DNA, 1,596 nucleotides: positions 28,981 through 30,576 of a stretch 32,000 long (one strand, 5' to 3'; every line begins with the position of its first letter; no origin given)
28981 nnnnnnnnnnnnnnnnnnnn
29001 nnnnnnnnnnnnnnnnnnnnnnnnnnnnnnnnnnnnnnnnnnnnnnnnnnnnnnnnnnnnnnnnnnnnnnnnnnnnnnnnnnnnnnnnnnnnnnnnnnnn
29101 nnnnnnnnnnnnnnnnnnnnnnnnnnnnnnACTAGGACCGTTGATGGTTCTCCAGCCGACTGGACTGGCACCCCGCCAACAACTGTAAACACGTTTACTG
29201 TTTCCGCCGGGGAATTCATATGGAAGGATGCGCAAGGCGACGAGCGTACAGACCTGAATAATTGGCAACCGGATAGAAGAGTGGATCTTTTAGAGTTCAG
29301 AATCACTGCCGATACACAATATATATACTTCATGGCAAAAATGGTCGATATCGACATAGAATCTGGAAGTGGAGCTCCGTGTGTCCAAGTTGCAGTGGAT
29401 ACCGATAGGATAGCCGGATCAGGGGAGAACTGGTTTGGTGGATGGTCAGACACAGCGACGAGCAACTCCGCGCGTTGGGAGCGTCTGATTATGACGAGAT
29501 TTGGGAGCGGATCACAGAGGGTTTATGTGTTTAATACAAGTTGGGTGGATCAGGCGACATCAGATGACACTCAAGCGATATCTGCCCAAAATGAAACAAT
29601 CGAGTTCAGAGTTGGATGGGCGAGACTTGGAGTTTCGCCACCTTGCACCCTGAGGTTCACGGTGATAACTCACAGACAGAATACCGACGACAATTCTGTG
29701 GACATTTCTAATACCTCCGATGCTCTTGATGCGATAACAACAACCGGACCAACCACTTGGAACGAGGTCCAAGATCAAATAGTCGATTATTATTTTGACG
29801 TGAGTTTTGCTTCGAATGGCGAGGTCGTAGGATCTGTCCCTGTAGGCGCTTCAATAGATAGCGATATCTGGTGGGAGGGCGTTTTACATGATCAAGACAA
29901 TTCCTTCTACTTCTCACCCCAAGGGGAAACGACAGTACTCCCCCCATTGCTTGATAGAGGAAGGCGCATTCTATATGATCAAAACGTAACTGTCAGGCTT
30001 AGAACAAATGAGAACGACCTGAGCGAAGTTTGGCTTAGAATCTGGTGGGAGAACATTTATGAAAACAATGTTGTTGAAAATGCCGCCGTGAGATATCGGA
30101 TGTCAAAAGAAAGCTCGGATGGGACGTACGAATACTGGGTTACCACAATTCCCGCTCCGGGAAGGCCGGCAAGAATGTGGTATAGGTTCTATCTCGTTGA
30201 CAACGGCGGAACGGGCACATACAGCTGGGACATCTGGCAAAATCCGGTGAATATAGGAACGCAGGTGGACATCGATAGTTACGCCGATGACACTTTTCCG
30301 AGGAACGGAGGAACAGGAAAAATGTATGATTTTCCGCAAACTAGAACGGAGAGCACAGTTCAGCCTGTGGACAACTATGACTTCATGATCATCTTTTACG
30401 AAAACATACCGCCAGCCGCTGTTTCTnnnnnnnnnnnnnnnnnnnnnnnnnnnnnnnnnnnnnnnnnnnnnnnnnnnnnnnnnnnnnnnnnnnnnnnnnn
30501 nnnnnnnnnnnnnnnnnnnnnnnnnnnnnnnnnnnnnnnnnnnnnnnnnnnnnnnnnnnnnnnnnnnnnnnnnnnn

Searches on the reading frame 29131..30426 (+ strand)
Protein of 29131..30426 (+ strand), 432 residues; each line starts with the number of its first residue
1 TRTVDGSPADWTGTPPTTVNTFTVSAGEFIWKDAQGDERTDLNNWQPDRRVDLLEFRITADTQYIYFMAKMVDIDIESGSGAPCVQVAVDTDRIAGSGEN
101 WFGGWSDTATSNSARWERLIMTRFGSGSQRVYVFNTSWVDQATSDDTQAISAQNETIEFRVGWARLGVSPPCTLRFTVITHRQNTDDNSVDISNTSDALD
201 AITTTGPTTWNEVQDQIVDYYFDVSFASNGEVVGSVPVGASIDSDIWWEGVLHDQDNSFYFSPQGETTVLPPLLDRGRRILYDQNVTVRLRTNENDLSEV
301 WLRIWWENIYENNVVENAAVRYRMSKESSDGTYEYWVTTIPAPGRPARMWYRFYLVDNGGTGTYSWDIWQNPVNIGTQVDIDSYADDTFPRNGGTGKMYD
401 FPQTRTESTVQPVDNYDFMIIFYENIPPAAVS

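Call 37: search_protein_representatives(protein=window:29131-30426:+)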
Query: 432 residues. Proteins with E-value up to 0.001 (for the whole library): 422; up to 1e-10: 308; up to 1e-30: 112. The best 150 are listed.
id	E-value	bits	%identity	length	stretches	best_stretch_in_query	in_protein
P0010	2.6e-208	708.7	72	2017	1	2-429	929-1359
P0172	4.6e-135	467.4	56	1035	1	1-429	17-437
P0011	1.4e-78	281.2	50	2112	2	232-429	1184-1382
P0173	9.3e-70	252.1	40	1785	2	4-235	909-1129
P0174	2.9e-66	240.6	54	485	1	3-233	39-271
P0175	7.6e-65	235.9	39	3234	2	4-235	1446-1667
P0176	6.8e-64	232.8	33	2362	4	3-240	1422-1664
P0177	3.1e-62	227.3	56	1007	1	3-239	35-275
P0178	1.1e-61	225.5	42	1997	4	2-228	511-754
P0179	5.3e-60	219.9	32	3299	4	2-240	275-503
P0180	7.3e-60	219.5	53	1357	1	3-234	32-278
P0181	4.1e-59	217.0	55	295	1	239-432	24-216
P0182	4.3e-55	203.8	42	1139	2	3-235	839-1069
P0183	1.2e-53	199.0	50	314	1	26-229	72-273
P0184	1.9e-51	191.7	49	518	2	3-242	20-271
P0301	1.8e-28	116.1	45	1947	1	25-228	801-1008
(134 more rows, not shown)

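Call 42: find_encoding_contigs(protein=P0172, flank=10000, max_places=3)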
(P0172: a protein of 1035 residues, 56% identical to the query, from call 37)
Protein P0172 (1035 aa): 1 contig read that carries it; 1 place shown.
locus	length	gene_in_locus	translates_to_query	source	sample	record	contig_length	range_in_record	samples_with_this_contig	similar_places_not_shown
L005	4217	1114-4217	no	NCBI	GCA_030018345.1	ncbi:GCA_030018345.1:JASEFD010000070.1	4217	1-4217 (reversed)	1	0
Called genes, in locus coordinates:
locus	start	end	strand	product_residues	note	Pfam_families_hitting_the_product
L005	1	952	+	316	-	PF00128:Alpha-amylase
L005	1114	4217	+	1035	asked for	PF25788:Ig_Rha78A_N (faint), PF19077:Big_13 (faint), PF24421:Ig_J (faint), PF17936:Big_6 (weak)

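Call 48: search_solved_structures(query=window:29131-30426:+, max_evalue=1, show_alignments=2)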
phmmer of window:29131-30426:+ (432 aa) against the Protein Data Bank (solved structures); distinct sequences matched with E-value up to 1: 3.
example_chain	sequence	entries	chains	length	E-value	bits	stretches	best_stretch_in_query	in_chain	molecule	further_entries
1sma_A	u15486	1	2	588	0.38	12.7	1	282-358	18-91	MALTOGENIC AMYLASE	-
1gvi_A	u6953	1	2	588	0.38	12.7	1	282-358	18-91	MALTOGENIC AMYLASE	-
4jbb_A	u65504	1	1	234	0.44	12.5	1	46-121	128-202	Putative glutathione S-transferase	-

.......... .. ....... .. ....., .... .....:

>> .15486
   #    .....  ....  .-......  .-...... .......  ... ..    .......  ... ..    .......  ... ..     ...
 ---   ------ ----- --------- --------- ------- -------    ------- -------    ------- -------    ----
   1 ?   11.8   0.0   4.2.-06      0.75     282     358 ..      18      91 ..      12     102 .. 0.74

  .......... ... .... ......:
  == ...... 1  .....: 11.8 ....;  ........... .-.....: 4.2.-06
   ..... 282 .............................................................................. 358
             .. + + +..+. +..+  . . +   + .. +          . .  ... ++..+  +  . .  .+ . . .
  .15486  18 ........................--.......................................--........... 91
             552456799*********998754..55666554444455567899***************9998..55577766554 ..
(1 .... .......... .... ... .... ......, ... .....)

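Call 56: search_protein_families(library=ncbifam, proteins=[P0301], max_evalue=1)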
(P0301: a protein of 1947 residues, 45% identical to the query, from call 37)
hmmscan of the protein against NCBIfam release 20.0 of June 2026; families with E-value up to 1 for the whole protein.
P0301 (1947 aa): 4 families
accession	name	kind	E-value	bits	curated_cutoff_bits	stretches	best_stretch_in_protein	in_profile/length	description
NF033680.1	exonuc_ExeM-GG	exception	1.2e-06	26.9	1300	1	29-192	23-170/884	extracellular exonuclease ExeM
NF012211.1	tand_rpt_95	domain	3.3e-05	23.7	90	1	554-622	16-88/98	tandem-95 repeat protein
NF038112.1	myxo_dep_M36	subfamily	6.8e-05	20.2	1500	1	526-736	1467-1603/1604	myxosortase-dependent M36 family metallopeptidase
NF033681.1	ExeM_NucH_DNase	subfamily_domain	0.00027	20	300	1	350-457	1-114/546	ExeM/NucH family extracellular endonuclease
